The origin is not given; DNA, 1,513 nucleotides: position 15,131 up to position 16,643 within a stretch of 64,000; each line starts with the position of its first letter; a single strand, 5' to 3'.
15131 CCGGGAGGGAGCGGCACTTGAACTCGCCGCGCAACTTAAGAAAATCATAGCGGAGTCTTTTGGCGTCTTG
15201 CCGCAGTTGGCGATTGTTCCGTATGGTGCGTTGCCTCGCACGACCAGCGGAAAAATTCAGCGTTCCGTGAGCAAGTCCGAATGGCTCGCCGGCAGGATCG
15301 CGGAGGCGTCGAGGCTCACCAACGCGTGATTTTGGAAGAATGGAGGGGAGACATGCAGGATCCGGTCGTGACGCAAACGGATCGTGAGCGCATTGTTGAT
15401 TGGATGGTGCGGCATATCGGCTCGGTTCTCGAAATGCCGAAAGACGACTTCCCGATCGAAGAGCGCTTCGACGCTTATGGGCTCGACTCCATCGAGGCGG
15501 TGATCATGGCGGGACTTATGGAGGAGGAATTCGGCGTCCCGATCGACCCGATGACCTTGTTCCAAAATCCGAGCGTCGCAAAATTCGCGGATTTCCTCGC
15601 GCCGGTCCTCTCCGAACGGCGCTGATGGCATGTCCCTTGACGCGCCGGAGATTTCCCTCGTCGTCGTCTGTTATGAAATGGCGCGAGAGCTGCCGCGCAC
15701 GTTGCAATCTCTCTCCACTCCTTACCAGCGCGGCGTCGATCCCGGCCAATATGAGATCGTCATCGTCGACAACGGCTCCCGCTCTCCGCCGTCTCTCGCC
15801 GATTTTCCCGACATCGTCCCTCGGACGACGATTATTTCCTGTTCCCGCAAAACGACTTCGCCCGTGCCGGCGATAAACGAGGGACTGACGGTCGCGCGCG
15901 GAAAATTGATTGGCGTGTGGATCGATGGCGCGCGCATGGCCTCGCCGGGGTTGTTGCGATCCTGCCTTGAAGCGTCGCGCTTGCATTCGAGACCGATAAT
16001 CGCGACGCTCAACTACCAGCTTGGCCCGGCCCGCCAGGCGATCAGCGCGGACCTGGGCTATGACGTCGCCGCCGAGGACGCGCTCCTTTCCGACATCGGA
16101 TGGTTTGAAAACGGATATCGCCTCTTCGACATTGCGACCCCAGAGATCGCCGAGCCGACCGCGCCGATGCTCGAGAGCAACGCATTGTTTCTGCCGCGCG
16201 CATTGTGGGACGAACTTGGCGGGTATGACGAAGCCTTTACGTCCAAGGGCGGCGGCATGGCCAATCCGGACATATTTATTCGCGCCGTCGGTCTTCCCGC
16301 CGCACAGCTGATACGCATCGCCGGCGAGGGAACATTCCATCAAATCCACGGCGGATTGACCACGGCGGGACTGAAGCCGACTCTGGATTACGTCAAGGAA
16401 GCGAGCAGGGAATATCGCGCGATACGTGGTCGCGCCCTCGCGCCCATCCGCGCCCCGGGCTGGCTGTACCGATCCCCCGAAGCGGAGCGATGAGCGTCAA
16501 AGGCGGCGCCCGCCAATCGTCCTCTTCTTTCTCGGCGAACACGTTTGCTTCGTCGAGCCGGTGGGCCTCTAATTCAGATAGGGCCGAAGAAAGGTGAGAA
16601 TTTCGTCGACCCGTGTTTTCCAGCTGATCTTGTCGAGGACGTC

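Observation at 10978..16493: Stand-alone FAAL-ACP-GT2 operon divergent from a P450-MTase-MTase operon: candidate new glycolipid pathway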

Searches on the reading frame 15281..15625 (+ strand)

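Call 5: search_protein_families(library=pfam, proteins=[window:15281-15625:+], max_evalue=0.001)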
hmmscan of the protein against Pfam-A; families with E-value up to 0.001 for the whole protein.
window:15281-15625:+ (114 aa): 2 families
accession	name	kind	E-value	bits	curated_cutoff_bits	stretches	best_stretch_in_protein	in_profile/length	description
PF00550.31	PP-binding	-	2.3e-15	57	20.8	1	41-106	2-67/67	Phosphopantetheine attachment site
PF23297.2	ACP_SdgA_C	-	0.0002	21.9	27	1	32-105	5-78/95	Highly reducing polyketide synthase sdgA, C-terminal ACP domain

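Call 7: search_protein_families(library=ncbifam, proteins=[window:15281-15625:+], max_evalue=0.01)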
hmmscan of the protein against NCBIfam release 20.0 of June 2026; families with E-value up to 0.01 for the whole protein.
window:15281-15625:+ (114 aa): 2 families
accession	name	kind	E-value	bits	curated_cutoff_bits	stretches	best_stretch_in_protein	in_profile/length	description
NF040607.1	mycolic_Pks13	equivalog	6e-05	20.6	2100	1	38-106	6-74/1680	polyketide synthase Pks13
NF045894.1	PKS_plus_SDR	equivalog_domain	0.00012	19.8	1740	1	31-108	1432-1511/1515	type I polyketide synthase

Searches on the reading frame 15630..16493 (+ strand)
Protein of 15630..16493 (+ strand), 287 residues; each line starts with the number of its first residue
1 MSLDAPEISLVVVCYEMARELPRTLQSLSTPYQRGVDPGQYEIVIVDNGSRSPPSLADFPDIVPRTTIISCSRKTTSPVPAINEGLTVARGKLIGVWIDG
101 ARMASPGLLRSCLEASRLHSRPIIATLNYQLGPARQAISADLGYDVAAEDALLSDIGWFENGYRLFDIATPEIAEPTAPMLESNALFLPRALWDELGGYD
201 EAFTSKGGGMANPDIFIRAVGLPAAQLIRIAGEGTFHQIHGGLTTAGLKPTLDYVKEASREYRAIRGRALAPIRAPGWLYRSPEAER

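Call 5: search_protein_families(library=pfam, proteins=[window:15630-16493:+], max_evalue=0.001)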
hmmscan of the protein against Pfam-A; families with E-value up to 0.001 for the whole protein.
window:15630-16493:+ (287 aa): 1 family
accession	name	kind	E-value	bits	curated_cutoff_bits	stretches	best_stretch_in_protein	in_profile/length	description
PF00535.33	Glycos_transf_2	-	1.3e-07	32.1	23.3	1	9-100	1-87/168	Glycosyl transferase family 2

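Call 7: search_protein_families(library=ncbifam, proteins=[window:15630-16493:+], max_evalue=0.01)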
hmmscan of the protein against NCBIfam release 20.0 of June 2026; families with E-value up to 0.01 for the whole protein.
window:15630-16493:+ (287 aa): 3 families
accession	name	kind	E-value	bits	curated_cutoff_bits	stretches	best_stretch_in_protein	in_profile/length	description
NF041875.1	EPS_EpsD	equivalog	7.5e-08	32.1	370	1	8-123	1-111/325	exopolysaccharide biosynthesis glycosyltransferase EpsD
TIGR03965.1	mycofact_glyco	equivalog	0.00018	20.5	280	1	5-112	73-175/467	mycofactocin biosynthesis glycosyltransferase MftF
NF007482.0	PRK10073.1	equivalog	0.0015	17.6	423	1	4-95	4-90/334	glycosyltransferase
